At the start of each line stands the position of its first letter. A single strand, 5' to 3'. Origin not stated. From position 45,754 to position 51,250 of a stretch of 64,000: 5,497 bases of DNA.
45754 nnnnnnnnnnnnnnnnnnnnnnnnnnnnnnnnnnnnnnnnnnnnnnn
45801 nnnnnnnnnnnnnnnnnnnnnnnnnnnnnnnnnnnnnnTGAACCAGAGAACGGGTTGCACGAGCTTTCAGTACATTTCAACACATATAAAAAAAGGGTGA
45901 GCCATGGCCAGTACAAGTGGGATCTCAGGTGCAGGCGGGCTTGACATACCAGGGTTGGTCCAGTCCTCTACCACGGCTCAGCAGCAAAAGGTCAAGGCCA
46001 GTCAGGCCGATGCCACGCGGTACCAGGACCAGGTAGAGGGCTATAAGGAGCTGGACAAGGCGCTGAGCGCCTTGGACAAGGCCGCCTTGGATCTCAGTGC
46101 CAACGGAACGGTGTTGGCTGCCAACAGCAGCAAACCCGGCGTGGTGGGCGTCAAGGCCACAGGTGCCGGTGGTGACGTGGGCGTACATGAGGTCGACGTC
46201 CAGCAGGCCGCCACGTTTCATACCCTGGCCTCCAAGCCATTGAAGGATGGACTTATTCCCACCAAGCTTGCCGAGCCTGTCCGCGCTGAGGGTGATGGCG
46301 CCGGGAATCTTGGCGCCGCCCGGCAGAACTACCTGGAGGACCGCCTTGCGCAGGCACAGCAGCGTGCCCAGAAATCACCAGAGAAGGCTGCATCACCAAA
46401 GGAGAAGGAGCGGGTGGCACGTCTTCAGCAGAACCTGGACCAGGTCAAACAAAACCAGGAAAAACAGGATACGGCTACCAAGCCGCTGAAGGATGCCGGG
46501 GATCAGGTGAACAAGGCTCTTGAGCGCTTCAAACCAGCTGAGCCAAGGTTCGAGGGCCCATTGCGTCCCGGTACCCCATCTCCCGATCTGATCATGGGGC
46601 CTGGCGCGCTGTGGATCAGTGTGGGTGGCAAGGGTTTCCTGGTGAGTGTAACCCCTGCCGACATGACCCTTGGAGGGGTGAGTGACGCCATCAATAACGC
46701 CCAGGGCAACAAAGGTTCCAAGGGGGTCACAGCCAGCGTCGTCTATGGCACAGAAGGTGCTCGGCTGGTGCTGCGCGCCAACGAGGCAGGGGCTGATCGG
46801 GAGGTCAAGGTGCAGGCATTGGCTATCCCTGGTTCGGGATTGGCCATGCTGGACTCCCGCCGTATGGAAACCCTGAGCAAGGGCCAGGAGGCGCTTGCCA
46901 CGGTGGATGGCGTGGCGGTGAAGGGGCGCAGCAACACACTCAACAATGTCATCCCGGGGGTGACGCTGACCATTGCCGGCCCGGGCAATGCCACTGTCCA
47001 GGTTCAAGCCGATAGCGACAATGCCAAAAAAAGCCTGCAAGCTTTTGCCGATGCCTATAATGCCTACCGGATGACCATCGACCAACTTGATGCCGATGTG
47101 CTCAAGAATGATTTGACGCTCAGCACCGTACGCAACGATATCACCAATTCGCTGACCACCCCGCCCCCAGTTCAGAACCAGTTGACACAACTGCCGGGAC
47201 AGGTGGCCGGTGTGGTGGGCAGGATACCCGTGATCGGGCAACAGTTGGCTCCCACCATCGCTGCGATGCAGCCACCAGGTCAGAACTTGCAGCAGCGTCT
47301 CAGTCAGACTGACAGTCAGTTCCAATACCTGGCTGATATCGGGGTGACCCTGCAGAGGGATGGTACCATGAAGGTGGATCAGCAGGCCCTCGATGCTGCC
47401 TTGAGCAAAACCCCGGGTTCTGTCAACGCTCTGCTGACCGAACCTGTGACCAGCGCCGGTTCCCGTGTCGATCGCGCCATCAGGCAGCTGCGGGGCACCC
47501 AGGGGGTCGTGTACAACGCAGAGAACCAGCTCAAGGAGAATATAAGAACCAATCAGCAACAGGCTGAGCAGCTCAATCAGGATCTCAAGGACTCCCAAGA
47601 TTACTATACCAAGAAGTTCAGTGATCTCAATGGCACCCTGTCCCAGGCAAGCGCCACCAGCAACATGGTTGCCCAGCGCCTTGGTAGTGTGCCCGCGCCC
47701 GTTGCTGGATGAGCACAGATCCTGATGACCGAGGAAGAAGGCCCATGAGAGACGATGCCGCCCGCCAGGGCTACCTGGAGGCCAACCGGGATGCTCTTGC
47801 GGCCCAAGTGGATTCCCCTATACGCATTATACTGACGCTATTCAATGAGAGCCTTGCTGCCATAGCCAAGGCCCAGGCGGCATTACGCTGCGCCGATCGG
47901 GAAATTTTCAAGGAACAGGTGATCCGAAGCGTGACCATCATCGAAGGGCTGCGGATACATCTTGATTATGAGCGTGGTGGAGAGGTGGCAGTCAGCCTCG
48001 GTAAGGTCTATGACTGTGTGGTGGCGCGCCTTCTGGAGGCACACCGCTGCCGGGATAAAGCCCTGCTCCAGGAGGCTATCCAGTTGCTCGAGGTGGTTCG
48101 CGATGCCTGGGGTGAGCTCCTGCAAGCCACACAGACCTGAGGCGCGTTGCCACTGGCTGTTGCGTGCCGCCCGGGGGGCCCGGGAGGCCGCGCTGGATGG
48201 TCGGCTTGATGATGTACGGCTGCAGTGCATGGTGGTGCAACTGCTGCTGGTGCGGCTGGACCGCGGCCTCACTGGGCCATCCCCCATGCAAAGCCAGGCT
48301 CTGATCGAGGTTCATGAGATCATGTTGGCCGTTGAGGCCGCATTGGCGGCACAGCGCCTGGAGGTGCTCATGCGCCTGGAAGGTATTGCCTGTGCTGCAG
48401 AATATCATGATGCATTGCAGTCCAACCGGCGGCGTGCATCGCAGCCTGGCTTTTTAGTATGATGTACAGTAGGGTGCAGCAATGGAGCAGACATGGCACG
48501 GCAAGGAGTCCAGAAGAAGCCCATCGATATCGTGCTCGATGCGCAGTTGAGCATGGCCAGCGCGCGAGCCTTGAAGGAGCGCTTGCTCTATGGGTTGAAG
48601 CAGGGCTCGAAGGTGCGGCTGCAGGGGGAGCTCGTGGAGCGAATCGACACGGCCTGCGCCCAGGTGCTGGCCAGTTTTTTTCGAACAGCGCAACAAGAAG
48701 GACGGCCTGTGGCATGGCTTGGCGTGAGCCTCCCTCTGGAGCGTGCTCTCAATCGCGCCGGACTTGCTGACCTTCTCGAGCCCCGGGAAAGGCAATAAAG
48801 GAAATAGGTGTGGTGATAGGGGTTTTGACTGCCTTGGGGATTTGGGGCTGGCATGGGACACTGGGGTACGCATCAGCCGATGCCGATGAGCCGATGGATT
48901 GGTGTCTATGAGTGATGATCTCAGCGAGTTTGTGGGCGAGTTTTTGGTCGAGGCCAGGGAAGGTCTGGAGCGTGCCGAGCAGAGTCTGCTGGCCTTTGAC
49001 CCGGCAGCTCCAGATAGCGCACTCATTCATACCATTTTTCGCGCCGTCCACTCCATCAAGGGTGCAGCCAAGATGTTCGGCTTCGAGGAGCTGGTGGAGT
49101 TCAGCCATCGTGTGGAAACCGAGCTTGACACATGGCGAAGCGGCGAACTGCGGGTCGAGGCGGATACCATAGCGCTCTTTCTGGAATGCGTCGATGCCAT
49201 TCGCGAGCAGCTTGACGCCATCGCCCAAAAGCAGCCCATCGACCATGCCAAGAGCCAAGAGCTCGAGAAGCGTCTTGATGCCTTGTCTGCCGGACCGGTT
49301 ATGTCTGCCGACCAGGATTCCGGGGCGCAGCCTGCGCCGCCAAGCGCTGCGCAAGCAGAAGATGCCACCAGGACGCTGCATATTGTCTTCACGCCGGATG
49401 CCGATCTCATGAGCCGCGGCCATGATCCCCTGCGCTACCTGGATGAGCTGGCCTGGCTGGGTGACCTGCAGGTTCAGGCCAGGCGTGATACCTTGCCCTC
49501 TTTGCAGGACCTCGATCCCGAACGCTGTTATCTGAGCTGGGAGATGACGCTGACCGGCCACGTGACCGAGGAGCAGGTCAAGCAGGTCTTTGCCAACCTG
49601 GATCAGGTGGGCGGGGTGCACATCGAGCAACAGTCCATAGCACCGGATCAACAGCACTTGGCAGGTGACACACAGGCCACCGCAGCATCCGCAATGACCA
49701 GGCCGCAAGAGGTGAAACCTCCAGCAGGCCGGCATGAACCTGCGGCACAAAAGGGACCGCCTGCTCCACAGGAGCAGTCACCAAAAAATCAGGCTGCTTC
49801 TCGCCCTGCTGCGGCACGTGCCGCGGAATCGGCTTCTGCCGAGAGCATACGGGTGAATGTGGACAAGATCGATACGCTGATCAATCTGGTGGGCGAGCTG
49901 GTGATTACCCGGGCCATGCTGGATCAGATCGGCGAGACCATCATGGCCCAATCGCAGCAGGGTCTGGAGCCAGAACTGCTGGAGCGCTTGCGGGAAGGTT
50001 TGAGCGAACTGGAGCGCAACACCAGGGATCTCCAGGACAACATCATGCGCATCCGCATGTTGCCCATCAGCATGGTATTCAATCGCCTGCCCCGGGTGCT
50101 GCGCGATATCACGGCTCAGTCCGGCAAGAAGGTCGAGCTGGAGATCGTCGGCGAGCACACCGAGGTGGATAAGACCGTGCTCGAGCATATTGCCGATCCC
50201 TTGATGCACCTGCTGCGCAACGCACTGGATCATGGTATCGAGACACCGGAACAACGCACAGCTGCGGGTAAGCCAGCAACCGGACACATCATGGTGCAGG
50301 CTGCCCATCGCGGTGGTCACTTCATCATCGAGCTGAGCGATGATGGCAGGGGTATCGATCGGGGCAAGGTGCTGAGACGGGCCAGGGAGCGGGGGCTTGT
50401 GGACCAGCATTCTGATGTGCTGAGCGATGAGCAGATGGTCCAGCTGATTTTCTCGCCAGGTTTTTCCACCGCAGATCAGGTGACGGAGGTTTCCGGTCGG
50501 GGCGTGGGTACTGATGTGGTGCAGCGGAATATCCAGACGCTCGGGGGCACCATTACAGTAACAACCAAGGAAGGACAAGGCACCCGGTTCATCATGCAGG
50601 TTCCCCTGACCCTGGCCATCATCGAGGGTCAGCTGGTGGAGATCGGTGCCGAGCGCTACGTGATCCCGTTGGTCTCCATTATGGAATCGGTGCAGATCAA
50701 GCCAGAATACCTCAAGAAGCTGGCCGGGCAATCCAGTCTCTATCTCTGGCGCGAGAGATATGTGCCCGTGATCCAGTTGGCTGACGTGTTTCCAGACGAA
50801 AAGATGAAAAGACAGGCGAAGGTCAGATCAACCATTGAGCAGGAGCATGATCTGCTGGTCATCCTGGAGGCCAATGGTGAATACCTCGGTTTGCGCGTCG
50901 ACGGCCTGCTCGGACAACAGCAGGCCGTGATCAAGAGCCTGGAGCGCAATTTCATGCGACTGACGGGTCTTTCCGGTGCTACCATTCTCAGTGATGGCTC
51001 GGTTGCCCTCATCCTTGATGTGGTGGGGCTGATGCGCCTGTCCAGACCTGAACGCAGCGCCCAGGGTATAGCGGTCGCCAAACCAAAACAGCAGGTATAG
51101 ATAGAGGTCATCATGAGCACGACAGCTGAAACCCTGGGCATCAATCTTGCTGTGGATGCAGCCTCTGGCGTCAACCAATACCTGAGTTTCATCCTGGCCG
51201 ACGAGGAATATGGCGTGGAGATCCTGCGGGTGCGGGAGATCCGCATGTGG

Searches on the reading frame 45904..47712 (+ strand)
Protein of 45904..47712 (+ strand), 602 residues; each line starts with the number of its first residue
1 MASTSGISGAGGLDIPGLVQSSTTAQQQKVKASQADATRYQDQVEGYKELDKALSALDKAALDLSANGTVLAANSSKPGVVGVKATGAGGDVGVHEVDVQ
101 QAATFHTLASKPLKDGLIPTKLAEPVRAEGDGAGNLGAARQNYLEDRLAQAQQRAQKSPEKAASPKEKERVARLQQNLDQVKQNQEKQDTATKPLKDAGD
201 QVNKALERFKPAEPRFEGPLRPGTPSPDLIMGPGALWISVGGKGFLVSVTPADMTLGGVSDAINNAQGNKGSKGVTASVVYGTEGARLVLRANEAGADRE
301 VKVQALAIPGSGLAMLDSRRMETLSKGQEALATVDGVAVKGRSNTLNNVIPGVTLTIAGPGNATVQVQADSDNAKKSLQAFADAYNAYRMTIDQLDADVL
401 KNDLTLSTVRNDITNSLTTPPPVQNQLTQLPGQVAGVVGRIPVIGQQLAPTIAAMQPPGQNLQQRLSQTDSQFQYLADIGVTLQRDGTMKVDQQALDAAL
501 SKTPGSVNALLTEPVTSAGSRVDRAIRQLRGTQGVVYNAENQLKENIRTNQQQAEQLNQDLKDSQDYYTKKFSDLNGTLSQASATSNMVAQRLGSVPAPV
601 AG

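Call 6: search_protein_families(library=pfam, proteins=[window:45904-47712:+])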
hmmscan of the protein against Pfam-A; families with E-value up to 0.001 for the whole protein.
window:45904-47712:+ (602 aa): 3 families
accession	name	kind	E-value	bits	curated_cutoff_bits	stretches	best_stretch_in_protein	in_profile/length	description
PF07195.17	FliD_C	-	6.1e-29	101.5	25.4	2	461-582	105-234/236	Flagellar hook-associated protein 2 C-terminus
PF02465.23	FliD_N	-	3.6e-12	47.2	24.8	1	12-104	2-95/97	Flagellar hook-associated protein 2 N-terminus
PF07196.18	Flagellin_IN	-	0.00047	20.7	22.7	1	238-293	4-54/55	Flagellin hook IN motif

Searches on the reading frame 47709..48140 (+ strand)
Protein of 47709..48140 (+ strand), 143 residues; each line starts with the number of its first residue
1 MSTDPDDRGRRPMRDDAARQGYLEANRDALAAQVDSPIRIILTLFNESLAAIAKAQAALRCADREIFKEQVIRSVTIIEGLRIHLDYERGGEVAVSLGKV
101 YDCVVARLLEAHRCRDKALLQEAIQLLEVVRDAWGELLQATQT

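Call 6: search_protein_families(library=pfam, proteins=[window:47709-48140:+])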
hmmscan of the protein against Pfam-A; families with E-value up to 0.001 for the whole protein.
window:47709-48140:+ (143 aa): 1 family
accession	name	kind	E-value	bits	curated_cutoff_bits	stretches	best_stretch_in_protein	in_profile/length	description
PF02561.19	FliS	-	3.9e-22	79.1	26.7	1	33-136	10-113/115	Flagellar protein FliS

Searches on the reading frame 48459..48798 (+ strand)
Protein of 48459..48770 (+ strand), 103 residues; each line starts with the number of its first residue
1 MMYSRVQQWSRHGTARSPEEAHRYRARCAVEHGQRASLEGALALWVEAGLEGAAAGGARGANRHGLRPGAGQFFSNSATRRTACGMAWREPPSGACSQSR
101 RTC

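Call 6: search_protein_families(library=pfam, proteins=[window:48459-48770:+])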
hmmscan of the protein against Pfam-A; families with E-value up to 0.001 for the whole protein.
window:48459-48770:+ (103 aa): 0 families

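Call 32: search_protein_families(library=pfam, proteins=[window:48493-48798:+], max_evalue=0.01)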
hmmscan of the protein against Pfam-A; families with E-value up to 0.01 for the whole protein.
window:48493-48798:+ (101 aa): 2 families
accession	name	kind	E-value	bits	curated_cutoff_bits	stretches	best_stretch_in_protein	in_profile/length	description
PF13466.11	STAS_2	-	1.8e-12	47.7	29.2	1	13-91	1-79/80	STAS domain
PF01740.26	STAS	-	4.3e-08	33.3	22.6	1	13-95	13-97/106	STAS domain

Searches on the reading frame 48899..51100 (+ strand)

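Call 6: search_protein_families(library=pfam, proteins=[window:48899-51100:+])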
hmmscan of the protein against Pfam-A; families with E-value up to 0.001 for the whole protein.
window:48899-51100:+ (733 aa): 5 families
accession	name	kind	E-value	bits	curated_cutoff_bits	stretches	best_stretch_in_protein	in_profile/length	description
PF01584.24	CheW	-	1e-23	84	23.5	1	578-713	3-135/138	CheW-like domain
PF02895.20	H-kinase_dim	-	1.1e-20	74.3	23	1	315-385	2-68/68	Signal transducing histidine kinase, homodimeric domain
PF02518.31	HATPase_c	-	2.7e-18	66.9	26.4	1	433-571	4-110/111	Histidine kinase-, DNA gyrase B-, and HSP90-like ATPase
PF01627.28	Hpt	-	4.4e-16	59.3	24.6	1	10-103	1-83/84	Hpt domain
PF09720.15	Unstab_antitox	-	0.00058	20.3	23.3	0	96-134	9-46/54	Putative addiction module component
